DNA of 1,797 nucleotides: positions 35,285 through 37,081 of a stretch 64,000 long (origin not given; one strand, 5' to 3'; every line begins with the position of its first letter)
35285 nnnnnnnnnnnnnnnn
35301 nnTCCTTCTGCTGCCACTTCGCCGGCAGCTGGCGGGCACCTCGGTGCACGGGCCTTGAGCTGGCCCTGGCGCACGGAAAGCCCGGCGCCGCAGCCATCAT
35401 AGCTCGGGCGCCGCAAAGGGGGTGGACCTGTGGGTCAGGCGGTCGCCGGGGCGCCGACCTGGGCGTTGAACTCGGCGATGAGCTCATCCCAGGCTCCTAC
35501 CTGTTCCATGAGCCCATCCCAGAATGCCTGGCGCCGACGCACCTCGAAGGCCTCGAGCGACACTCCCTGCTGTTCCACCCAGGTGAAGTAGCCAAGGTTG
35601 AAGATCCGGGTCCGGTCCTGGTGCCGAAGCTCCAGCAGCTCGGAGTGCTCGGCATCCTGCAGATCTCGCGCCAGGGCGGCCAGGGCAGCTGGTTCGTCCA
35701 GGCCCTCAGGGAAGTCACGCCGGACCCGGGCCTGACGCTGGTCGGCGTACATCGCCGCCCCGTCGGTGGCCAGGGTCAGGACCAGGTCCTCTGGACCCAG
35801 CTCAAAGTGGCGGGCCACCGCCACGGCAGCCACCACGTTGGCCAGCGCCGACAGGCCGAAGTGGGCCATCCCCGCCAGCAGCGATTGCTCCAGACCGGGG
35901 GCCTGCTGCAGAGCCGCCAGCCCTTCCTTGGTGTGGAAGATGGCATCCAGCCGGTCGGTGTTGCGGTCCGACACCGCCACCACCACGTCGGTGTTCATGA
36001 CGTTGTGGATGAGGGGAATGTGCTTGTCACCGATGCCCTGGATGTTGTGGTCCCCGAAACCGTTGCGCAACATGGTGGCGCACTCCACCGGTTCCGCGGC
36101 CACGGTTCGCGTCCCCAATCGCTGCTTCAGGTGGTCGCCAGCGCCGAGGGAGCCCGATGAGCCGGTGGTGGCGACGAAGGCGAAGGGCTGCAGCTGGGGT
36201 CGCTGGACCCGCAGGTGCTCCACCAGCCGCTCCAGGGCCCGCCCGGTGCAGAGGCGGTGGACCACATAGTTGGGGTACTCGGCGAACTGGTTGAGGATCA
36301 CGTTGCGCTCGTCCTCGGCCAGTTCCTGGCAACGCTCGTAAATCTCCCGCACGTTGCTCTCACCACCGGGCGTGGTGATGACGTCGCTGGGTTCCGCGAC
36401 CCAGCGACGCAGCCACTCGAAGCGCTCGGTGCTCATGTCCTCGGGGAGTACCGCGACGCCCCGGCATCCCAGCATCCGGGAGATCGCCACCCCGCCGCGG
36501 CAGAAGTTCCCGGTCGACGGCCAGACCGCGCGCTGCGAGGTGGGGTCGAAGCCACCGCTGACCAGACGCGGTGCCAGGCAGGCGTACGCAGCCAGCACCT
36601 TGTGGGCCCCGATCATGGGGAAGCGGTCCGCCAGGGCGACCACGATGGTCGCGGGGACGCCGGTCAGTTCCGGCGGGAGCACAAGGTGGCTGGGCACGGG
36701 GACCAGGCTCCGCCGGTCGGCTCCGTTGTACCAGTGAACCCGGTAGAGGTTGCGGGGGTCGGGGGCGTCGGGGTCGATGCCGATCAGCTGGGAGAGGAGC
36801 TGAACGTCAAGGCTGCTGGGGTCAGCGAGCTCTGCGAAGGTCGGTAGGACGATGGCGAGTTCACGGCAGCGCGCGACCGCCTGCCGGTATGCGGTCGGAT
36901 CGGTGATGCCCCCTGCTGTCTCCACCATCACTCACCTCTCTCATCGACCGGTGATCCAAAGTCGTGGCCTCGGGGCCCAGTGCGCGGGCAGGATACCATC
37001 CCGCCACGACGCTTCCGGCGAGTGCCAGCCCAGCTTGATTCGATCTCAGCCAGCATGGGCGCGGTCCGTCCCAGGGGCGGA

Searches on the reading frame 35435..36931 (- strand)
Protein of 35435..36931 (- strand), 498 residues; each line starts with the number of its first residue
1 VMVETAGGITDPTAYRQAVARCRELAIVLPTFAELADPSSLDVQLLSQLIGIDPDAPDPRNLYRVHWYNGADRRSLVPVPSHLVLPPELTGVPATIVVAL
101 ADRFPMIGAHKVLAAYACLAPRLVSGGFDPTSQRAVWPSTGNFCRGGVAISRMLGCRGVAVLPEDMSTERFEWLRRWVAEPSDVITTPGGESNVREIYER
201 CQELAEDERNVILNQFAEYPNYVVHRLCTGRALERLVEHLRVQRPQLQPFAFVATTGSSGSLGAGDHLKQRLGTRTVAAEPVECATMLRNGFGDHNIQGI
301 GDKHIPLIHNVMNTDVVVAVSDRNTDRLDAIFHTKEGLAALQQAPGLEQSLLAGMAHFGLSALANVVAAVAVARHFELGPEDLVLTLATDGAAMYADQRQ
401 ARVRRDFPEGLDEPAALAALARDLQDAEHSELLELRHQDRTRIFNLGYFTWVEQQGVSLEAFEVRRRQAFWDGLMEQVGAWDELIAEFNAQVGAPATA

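Call 3: search_protein_families(library=pfam, proteins=[window:35435-36931:-])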
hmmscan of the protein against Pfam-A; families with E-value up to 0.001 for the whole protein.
window:35435-36931:- (498 aa): 1 family
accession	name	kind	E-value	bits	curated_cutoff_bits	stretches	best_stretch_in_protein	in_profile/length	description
PF00291.31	PALP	-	1.4e-13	51.3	35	1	104-324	31-248/295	Pyridoxal-phosphate dependent enzyme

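Call 4: search_protein_families(library=ncbifam, proteins=[window:35435-36931:-])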
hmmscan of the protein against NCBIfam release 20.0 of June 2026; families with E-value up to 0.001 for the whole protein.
window:35435-36931:- (498 aa): 6 families
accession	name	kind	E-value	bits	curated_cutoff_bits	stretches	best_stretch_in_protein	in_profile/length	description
TIGR01139.1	cysK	equivalog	7.4e-21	74.7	350.95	1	136-395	61-292/298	cysteine synthase A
TIGR01136.1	cysKM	subfamily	1.3e-19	70.7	344.15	1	136-395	61-293/299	cysteine synthase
NF007989.0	PRK10717.1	equivalog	3.6e-14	52.6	387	1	136-396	69-313/334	cysteine synthase A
TIGR01137.1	cysta_beta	equivalog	2e-10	40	510.25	1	126-338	57-267/457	cystathionine beta-synthase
TIGR03945.1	PLP_SbnA_fam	equivalog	2.9e-08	33.2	349.95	1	102-327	29-246/304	2,3-diaminopropionate biosynthesis protein SbnA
NF008735.0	PRK11761.1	equivalog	9.4e-07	28.4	413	1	148-340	79-254/296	cysteine synthase CysM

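Call 41: find_homologous_proteins(query=window:35435-36931:-, max_evalue=1e-20)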
Query window:35435-36931:- (498 aa): 8000 proteins with E <= 1e-20 among 8000 candidates; the best 120 are listed.
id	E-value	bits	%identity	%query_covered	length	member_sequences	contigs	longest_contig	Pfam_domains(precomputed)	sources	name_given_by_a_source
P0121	0.0e+0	1127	100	100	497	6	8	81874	PF00291.32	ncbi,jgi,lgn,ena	ncbi:MAG: pyridoxal-phosphate dependent enzyme [Candidatus Dormibacteria bacterium]|jgi:cysteine syn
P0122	3.0e-292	988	89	97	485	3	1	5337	PF00291.32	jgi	jgi:cysteine synthase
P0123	1.7e-284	962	84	99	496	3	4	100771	PF00291.32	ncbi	ncbi:MAG: pyridoxal-phosphate dependent enzyme [Candidatus Dormibacteria bacterium]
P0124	1.5e-276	936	81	99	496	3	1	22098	PF00291.32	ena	-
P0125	2.7e-272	922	81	98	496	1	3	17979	PF00291.32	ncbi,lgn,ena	-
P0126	1.8e-268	909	80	100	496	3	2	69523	PF00291.32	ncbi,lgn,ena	-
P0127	2.7e-262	889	79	98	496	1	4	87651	PF00291.32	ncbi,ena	-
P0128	2.3e-258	876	76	99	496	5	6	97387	PF00291.32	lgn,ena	-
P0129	1.6e-254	863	76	99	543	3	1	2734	PF00291.32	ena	-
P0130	6.6e-247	838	74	98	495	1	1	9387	PF00291.32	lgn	-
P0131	3.2e-223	760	-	-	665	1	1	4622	PF00291.32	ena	-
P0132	3.2e-223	760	-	-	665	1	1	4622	PF00291.32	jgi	jgi:cysteine synthase A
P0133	1.4e-208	712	65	99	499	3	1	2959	PF00291.32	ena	-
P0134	9.9e-207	706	65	98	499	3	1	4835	PF00291.32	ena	-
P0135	2.5e-205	701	64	98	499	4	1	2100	PF00291.32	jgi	jgi:cysteine synthase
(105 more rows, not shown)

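Call 42: find_encoding_contigs(protein=P0121, flank=4000, max_places=8)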
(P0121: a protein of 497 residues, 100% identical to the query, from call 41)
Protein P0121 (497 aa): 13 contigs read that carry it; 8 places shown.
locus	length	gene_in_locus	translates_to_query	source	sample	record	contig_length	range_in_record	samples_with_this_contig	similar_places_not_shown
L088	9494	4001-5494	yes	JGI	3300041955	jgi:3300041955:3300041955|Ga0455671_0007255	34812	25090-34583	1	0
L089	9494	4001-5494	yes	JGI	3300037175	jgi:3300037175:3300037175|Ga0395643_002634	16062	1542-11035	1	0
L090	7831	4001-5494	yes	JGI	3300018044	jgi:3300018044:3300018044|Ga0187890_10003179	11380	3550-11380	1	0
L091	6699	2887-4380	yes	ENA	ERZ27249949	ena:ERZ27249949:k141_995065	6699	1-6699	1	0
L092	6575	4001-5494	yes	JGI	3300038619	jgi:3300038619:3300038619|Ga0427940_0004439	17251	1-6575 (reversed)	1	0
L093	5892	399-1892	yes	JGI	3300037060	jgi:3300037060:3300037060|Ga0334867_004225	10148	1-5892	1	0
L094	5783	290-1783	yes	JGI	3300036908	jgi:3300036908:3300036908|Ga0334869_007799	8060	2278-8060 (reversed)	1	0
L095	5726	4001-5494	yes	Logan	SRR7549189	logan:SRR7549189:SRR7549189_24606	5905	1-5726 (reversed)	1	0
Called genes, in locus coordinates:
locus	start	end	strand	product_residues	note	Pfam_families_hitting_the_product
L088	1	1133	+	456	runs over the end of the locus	PF01979:Amidohydro_1, PF07969:Amidohydro_3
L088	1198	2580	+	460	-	PF22039:HUTI_composite_bact (weak), PF01979:Amidohydro_1, PF07969:Amidohydro_3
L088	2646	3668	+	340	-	PF00586:AIRS, PF02769:AIRS_C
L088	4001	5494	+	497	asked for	PF00291:PALP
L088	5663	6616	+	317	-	PF02729:OTCace_N, PF00185:OTCace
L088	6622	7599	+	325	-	PF02729:OTCace_N, PF00185:OTCace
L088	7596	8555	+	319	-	PF00696:AA_kinase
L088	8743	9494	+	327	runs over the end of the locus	?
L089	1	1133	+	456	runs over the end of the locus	PF01979:Amidohydro_1, PF07969:Amidohydro_3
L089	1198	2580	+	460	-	PF22039:HUTI_composite_bact (weak), PF01979:Amidohydro_1, PF07969:Amidohydro_3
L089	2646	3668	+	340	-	PF00586:AIRS, PF02769:AIRS_C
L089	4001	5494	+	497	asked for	PF00291:PALP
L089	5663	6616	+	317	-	PF02729:OTCace_N, PF00185:OTCace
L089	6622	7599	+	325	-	PF02729:OTCace_N, PF00185:OTCace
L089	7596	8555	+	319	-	PF00696:AA_kinase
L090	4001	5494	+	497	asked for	PF00291:PALP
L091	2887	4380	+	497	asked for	PF00291:PALP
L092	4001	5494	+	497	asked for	PF00291:PALP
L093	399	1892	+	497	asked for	PF00291:PALP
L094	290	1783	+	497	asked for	PF00291:PALP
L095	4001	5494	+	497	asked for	PF00291:PALP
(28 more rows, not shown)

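Call 43: find_encoding_contigs(protein=P0123, flank=10000, max_places=1)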
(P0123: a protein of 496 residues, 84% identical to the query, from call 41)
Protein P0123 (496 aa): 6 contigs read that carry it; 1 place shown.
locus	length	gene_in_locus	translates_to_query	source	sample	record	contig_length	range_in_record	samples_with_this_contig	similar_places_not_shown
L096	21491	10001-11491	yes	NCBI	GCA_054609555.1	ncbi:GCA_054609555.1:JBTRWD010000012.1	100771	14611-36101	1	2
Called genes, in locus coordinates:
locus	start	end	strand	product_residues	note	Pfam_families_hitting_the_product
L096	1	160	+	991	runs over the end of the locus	PF00111:Fer2, PF01799:Fer2_2, PF01315:Ald_Xan_dh_C, PF02738:MoCoBD_1, PF20256:MoCoBD_2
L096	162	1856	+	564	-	PF07969:Amidohydro_3, PF01979:Amidohydro_1 (weak)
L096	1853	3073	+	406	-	PF00291:PALP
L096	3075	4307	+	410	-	PF01546:Peptidase_M20, PF07687:M20_dimer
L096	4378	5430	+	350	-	PF00296:Bac_luciferase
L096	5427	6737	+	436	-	PF07969:Amidohydro_3, PF01979:Amidohydro_1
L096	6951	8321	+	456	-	PF01979:Amidohydro_1, PF07969:Amidohydro_3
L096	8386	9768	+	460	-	PF22039:HUTI_composite_bact, PF01979:Amidohydro_1, PF07969:Amidohydro_3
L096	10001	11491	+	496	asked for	PF00291:PALP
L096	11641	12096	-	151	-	PF08044:DUF1707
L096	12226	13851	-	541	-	PF07905:PucR, PF17853:GGDEF_2, PF02954:HTH_8 (weak), PF13556:HTH_30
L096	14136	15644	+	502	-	PF00171:Aldedh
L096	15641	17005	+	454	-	PF00202:Aminotran_3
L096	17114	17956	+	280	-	PF00795:CN_hydrolase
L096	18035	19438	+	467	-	PF01979:Amidohydro_1, PF07969:Amidohydro_3 (weak), PF12890:DHOase (weak), PF07969:Amidohydro_3 (weak)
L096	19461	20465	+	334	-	PF00296:Bac_luciferase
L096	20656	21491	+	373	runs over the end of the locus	PF02608:Bmp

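Call 44: find_encoding_contigs(protein=P0127, flank=10000, max_places=1)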
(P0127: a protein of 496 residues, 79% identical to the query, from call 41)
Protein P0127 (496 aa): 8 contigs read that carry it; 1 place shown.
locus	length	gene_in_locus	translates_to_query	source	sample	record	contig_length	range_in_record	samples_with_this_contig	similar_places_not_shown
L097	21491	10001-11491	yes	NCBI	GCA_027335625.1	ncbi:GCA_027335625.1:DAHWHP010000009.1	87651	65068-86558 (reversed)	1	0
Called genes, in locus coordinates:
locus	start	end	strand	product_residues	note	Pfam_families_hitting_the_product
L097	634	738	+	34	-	-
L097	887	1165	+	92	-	-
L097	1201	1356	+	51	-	-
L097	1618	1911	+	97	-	-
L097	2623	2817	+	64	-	-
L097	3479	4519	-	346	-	PF01609:DDE_Tnp_1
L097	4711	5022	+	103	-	PF20586:DUF6788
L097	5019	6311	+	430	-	PF13546:DDE_5, PF01609:DDE_Tnp_1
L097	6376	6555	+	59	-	-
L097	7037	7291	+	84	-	-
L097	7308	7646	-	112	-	PF02597:ThiS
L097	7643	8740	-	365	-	PF02012:BNR (faint), PF15902:Sortilin-Vps10 (faint)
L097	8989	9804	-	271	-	PF07722:Peptidase_C26, PF00117:GATase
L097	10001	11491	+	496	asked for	PF00291:PALP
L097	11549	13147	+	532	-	PF00501:AMP-binding, PF13193:AMP-binding_C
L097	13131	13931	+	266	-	PF00561:Abhydrolase_1, PF03096:Ndr (weak), PF12146:Hydrolase_4, PF12697:Abhydrolase_6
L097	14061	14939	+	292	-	PF00892:EamA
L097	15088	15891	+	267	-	PF00378:ECH_1, PF16113:ECH_2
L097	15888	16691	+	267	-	PF00941:FAD_binding_5, PF03450:CO_deh_flav_C (weak)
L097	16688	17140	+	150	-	PF00111:Fer2, PF13085:Fer2_3 (faint), PF01799:Fer2_2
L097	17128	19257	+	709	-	PF01315:Ald_Xan_dh_C (weak), PF02738:MoCoBD_1, PF20256:MoCoBD_2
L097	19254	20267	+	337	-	PF00296:Bac_luciferase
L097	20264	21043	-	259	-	PF00106:adh_short, PF08659:KR, PF13561:adh_short_C2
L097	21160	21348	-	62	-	-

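Call 67: search_protein_families(library=ncbifam, proteins=[L096:162-1856:+, L096:1853-3073:+, L096:3075-4307:+, L096:4378-5430:+, L096:5427-6737:+, L096:6951-8321:+, L096:8386-9768:+, L096:10001-11491:+], max_evalue=1e-30)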
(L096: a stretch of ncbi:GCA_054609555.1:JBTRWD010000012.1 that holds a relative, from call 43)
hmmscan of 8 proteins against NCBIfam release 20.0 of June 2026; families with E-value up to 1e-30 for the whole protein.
L096:162-1856:+ (564 aa): 1 family
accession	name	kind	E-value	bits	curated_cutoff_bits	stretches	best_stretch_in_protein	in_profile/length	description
NF006560.0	PRK09061.1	subfamily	7.6e-59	199.3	340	0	444-543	398-502/517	amidohydrolase family protein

L096:1853-3073:+ (406 aa): 3 families
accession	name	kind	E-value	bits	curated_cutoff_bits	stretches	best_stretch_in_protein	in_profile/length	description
NF006058.0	PRK08206.1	equivalog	2.3e-108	362.3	276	1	29-378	32-396/402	diaminopropionate ammonia-lyase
TIGR03528.1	2_3_DAP_am_ly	equivalog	2.7e-86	289.6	532.25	1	30-375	30-393/396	diaminopropionate ammonia-lyase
TIGR01747.1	diampropi_NH3ly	subfamily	9.8e-82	274.7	274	1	30-375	11-374/376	diaminopropionate ammonia-lyase family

L096:3075-4307:+ (410 aa): 3 families
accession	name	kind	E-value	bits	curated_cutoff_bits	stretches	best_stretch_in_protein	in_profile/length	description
NF009555.0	PRK13004.1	equivalog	4.2e-135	450.7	321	1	9-402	8-397/399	YgeY family selenium metabolism-linked hydrolase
TIGR03526.1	selenium_YgeY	hypoth_equivalog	1.6e-131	438.8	321.5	1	9-401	6-394/395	YgeY family selenium metabolism-linked hydrolase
TIGR01910.1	DapE-ArgE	subfamily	3.5e-34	118.6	217.6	1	20-389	2-370/373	ArgE/DapE family deacylase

L096:4378-5430:+ (350 aa): 5 families
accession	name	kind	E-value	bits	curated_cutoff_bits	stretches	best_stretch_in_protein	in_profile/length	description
TIGR03555.1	F420_mer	equivalog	9.8e-51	173.1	348.7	1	20-329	16-319/325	5,10-methylenetetrahydromethanopterin reductase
NF002619.0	PRK02271.1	equivalog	1.1e-50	172.8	276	1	12-330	10-321/329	5,10-methylenetetrahydromethanopterin reductase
TIGR04024.1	F420_NP1902A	hypoth_equivalog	1.3e-35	122.8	345.4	1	6-307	5-301/330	TIGR04024 family LLM class F420-dependent oxidoreductase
TIGR03857.1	F420_MSMEG_2249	hypoth_equivalog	1.3e-33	116.6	218.4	1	14-320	12-326/329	TIGR03857 family LLM class F420-dependent oxidoreductase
TIGR03841.1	F420_Rv3093c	subfamily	4.6e-32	111.6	213.65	1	13-318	7-297/298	LLM class F420-dependent oxidoreductase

L096:5427-6737:+ (436 aa): 6 families
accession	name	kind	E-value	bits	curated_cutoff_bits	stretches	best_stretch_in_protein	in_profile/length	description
NF006685.0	PRK09230.1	subfamily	1e-150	501.9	483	1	17-424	15-422/426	cytosine deaminase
NF005748.0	PRK07572.1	subfamily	1e-144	482.8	438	1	4-419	3-413/426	cytosine deaminase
NF004636.0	PRK05985.1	subfamily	9e-70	235.5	408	1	15-410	10-392/398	amidohydrolase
NF005759.0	PRK07583.1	equivalog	6.4e-55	186.6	403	1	21-409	39-424/438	cytosine deaminase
NF005312.0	PRK06846.1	subfamily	1.3e-45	156.1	447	1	22-409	32-408/412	amidohydrolase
NF005365.0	PRK06886.1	equivalog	6.5e-33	114.2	340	1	61-344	24-305/327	hypothetical protein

L096:6951-8321:+ (456 aa): 14 families
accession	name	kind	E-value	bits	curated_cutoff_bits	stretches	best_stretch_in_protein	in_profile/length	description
NF005540.0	PRK07203.1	equivalog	6.9e-138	460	444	1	4-452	2-441/444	putative aminohydrolase SsnA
TIGR03314.1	Se_ssnA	subfamily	3.6e-131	438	455.5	1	5-452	2-440/441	putative selenium metabolism protein SsnA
NF004701.0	PRK06038.1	equivalog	6.7e-70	236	609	1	1-450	3-427/432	N-ethylammeline chlorohydrolase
NF006055.0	PRK08203.1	equivalog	3.4e-59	200.6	532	1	4-450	7-451/455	8-oxoguanine deaminase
NF005557.0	PRK07228.1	equivalog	1.1e-57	195.7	522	1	3-450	2-438/445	5'-deoxyadenosine deaminase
NF006549.0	PRK09045.1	equivalog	5.4e-51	173.6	540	1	5-444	11-434/444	TRZ/ATZ family hydrolase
NF012037.0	PRK15493.1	equivalog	1.2e-48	166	779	1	7-443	6-427/435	bifunctional S-methyl-5'-thioadenosine deaminase/S-adenosylhomocysteine deaminase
NF006252.0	PRK08393.1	equivalog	2.1e-48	165.4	617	1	4-442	3-416/424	N-ethylammeline chlorohydrolase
NF006056.0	PRK08204.1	subfamily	5.7e-45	153.9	391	1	1-448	2-439/449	hypothetical protein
NF009059.0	PRK12393.1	equivalog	5.9e-42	143.9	543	1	2-449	5-455/460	amidohydrolase family protein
NF004995.0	PRK06380.1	subfamily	1.8e-41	142.5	567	1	4-439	3-413/418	metal-dependent hydrolase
NF005211.0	PRK06687.1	equivalog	9.2e-41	140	703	1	7-433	5-417/419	TRZ/ATZ family protein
NF006681.0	PRK09229.1-2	equivalog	4.5e-36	124.5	362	1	21-430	19-430/451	formimidoylglutamate deiminase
TIGR02022.1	hutF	equivalog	1.2e-31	110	413.05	1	23-429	18-435/455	formimidoylglutamate deiminase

L096:8386-9768:+ (460 aa): 16 families
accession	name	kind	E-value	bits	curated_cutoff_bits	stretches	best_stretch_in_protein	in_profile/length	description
NF005557.0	PRK07228.1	equivalog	2e-125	419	522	1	2-449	4-441/445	5'-deoxyadenosine deaminase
NF004701.0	PRK06038.1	equivalog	5.3e-114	381.3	609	1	2-445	7-426/432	N-ethylammeline chlorohydrolase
NF006549.0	PRK09045.1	equivalog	2.2e-109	366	540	1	2-445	11-439/444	TRZ/ATZ family hydrolase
NF006252.0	PRK08393.1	equivalog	1.5e-96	324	617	1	23-439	23-417/424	N-ethylammeline chlorohydrolase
NF006055.0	PRK08203.1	equivalog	1.2e-90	304.3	532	1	2-448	8-453/455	8-oxoguanine deaminase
NF006056.0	PRK08204.1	subfamily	4.3e-74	249.9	391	1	2-448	6-443/449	hypothetical protein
NF012037.0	PRK15493.1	equivalog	9.6e-71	238.8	779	1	5-439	7-427/435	bifunctional S-methyl-5'-thioadenosine deaminase/S-adenosylhomocysteine deaminase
NF004995.0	PRK06380.1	subfamily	2.6e-70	237.5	567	1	3-432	5-410/418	metal-dependent hydrolase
NF005211.0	PRK06687.1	equivalog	6.7e-69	232.7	703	1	6-430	7-418/419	TRZ/ATZ family protein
NF009059.0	PRK12393.1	equivalog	2e-68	231.2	543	1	19-445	27-455/460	amidohydrolase family protein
NF005540.0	PRK07203.1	equivalog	1.6e-58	198.4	444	1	1-446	2-439/444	putative aminohydrolase SsnA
TIGR03314.1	Se_ssnA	subfamily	6.7e-58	196.6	455.5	1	1-446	1-438/441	putative selenium metabolism protein SsnA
NF006679.0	PRK09228.1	subfamily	2.7e-55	187.9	351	1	16-387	27-388/433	guanine deaminase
TIGR02967.1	guan_deamin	equivalog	2.3e-54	184.9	375.4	1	20-386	6-362/401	guanine deaminase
NF004801.0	PRK06151.1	subfamily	2.3e-51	175.2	416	1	12-447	16-464/491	chlorohydrolase family protein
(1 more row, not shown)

L096:10001-11491:+ (496 aa): 0 families
